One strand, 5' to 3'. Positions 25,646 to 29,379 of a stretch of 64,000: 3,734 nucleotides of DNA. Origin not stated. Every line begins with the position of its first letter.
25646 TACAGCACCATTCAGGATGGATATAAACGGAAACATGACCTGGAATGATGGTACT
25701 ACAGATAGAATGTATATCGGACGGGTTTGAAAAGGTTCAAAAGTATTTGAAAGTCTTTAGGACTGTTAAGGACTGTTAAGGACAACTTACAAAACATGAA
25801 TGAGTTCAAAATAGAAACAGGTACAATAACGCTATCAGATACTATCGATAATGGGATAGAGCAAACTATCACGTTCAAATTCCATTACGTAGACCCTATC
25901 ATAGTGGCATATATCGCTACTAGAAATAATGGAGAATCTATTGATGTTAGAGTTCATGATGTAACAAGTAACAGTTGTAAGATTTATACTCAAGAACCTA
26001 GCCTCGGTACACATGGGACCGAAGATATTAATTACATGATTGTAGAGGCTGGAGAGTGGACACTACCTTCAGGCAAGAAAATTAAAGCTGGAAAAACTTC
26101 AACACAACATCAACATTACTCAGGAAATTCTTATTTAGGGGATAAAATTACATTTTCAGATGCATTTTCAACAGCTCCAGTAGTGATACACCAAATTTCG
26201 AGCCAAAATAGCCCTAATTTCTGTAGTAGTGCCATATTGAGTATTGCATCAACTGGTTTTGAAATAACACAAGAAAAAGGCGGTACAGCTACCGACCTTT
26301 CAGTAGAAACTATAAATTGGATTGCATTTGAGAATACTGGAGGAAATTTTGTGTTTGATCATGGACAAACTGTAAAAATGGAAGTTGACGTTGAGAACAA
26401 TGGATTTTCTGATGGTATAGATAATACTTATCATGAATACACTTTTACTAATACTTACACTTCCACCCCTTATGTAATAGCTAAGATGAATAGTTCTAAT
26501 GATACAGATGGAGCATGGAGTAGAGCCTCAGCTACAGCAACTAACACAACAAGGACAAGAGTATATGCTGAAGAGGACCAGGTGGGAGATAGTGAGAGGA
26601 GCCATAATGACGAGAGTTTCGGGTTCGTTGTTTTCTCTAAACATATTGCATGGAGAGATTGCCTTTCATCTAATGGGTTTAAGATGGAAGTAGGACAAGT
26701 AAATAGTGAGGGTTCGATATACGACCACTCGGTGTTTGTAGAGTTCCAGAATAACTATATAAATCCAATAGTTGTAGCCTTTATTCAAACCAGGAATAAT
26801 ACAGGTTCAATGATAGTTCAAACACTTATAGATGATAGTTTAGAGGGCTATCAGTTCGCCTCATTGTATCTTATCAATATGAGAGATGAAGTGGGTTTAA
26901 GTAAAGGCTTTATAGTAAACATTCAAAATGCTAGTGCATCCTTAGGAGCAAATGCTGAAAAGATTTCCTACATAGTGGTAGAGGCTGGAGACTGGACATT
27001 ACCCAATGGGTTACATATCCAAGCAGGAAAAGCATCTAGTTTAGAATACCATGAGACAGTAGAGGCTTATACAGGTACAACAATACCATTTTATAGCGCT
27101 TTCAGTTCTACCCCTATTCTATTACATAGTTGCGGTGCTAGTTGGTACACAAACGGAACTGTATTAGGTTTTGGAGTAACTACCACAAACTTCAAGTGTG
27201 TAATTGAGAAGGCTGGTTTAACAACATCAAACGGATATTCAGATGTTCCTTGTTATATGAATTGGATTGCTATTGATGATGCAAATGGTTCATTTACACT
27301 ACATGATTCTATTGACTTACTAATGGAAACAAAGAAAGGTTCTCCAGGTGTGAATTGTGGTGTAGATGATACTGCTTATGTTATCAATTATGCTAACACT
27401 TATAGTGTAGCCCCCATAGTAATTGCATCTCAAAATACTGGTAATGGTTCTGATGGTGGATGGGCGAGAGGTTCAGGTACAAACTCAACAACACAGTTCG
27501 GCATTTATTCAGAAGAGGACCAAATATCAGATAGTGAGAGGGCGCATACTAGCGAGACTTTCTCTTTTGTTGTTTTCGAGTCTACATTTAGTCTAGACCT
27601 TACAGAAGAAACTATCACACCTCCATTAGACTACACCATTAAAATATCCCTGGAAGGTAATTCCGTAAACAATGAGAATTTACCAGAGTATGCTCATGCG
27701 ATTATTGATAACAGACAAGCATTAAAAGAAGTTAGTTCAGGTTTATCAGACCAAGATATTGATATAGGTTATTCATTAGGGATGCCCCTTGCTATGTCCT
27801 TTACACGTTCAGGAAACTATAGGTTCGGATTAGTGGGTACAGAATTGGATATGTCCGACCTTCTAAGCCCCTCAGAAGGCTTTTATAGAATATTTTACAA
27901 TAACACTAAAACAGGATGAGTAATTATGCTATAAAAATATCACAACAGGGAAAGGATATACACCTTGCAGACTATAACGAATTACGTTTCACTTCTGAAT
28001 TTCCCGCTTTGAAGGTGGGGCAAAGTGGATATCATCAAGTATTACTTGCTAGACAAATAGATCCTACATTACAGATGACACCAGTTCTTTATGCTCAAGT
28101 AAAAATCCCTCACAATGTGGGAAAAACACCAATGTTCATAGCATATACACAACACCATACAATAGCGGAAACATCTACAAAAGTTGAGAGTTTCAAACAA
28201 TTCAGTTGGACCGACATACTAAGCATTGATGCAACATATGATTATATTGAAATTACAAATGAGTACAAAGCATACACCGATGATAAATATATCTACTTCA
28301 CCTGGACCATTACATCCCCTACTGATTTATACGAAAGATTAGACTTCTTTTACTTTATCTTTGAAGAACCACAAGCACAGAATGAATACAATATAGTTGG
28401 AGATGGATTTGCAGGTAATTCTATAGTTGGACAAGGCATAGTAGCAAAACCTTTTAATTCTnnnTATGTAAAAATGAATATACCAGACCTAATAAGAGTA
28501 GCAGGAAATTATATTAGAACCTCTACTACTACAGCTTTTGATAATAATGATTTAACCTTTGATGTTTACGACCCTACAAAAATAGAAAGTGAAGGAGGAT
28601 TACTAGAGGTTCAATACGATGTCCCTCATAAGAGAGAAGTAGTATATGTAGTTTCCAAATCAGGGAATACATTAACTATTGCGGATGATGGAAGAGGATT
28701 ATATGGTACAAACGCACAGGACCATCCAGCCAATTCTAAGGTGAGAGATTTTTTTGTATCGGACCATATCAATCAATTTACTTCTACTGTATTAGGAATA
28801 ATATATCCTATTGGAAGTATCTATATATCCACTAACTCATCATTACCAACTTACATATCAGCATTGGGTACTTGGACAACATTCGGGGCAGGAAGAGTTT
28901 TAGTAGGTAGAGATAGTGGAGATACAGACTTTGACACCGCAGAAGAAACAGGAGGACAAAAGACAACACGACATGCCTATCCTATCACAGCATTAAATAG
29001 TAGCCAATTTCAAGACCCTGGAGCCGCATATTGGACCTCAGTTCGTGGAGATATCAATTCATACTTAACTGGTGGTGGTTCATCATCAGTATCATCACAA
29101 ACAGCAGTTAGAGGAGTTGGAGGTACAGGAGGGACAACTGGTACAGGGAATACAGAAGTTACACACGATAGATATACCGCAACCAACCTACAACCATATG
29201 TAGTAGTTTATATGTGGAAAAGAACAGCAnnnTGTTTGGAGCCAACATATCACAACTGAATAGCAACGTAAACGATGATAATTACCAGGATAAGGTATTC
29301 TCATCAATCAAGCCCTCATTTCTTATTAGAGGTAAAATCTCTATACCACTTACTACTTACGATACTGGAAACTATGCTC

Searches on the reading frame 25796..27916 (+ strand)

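Call 7: search_protein_families(library=pfam, proteins=[window:25796-27916:+], max_evalue=0.01)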
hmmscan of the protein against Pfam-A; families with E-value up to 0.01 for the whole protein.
window:25796-27916:+ (707 aa): 1 family
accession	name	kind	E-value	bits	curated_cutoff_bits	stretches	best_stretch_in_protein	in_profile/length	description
PF09458.16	H_lectin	-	7.3e-09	36.1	24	1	117-178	3-67/67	H-type lectin domain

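Call 8: search_protein_families(library=phrogs, proteins=[window:25796-27916:+], max_evalue=0.001)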
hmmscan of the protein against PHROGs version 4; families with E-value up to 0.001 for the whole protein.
window:25796-27916:+ (707 aa): 1 family
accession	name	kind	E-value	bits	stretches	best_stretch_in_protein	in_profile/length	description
phrog_1910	-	other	1.1e-08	35.6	0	397-493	179-270/272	lectin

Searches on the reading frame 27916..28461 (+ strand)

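Call 7: search_protein_families(library=pfam, proteins=[window:27916-28461:+], max_evalue=0.01)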
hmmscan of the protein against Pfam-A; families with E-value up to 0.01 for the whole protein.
window:27916-28461:+ (182 aa): 1 family
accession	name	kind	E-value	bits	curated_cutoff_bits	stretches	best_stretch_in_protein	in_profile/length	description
PF20716.2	ATPTG10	-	0.00022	22.1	25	1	73-126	11-64/99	ATPTG10-like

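Call 8: search_protein_families(library=phrogs, proteins=[window:27916-28461:+], max_evalue=0.001)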
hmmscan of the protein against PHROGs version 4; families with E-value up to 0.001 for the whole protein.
window:27916-28461:+ (182 aa): 0 families

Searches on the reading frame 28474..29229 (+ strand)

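Call 7: search_protein_families(library=pfam, proteins=[window:28474-29229:+], max_evalue=0.01)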
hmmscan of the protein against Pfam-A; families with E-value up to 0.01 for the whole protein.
window:28474-29229:+ (252 aa): 1 family
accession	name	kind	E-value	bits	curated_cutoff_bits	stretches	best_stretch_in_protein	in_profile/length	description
PF21939.1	Gp10_C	-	3.1e-21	77.2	27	1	107-251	2-139/139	Baseplate structural protein Gp10, C-terminal domain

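Call 8: search_protein_families(library=phrogs, proteins=[window:28474-29229:+], max_evalue=0.001)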
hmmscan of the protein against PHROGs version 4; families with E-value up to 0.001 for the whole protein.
window:28474-29229:+ (252 aa): 4 families
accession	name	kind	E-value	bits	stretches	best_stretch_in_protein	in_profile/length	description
phrog_24267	-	unknown function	6.8e-19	69.5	1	10-252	46-266/266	-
phrog_5717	-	tail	4e-13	49.5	1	99-252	991-1150/1150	tail protein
phrog_6465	-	tail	3.4e-10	41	1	97-252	104-281/281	tail protein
phrog_958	-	tail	2e-08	34.1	1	95-155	443-505/606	baseplate wedge subunit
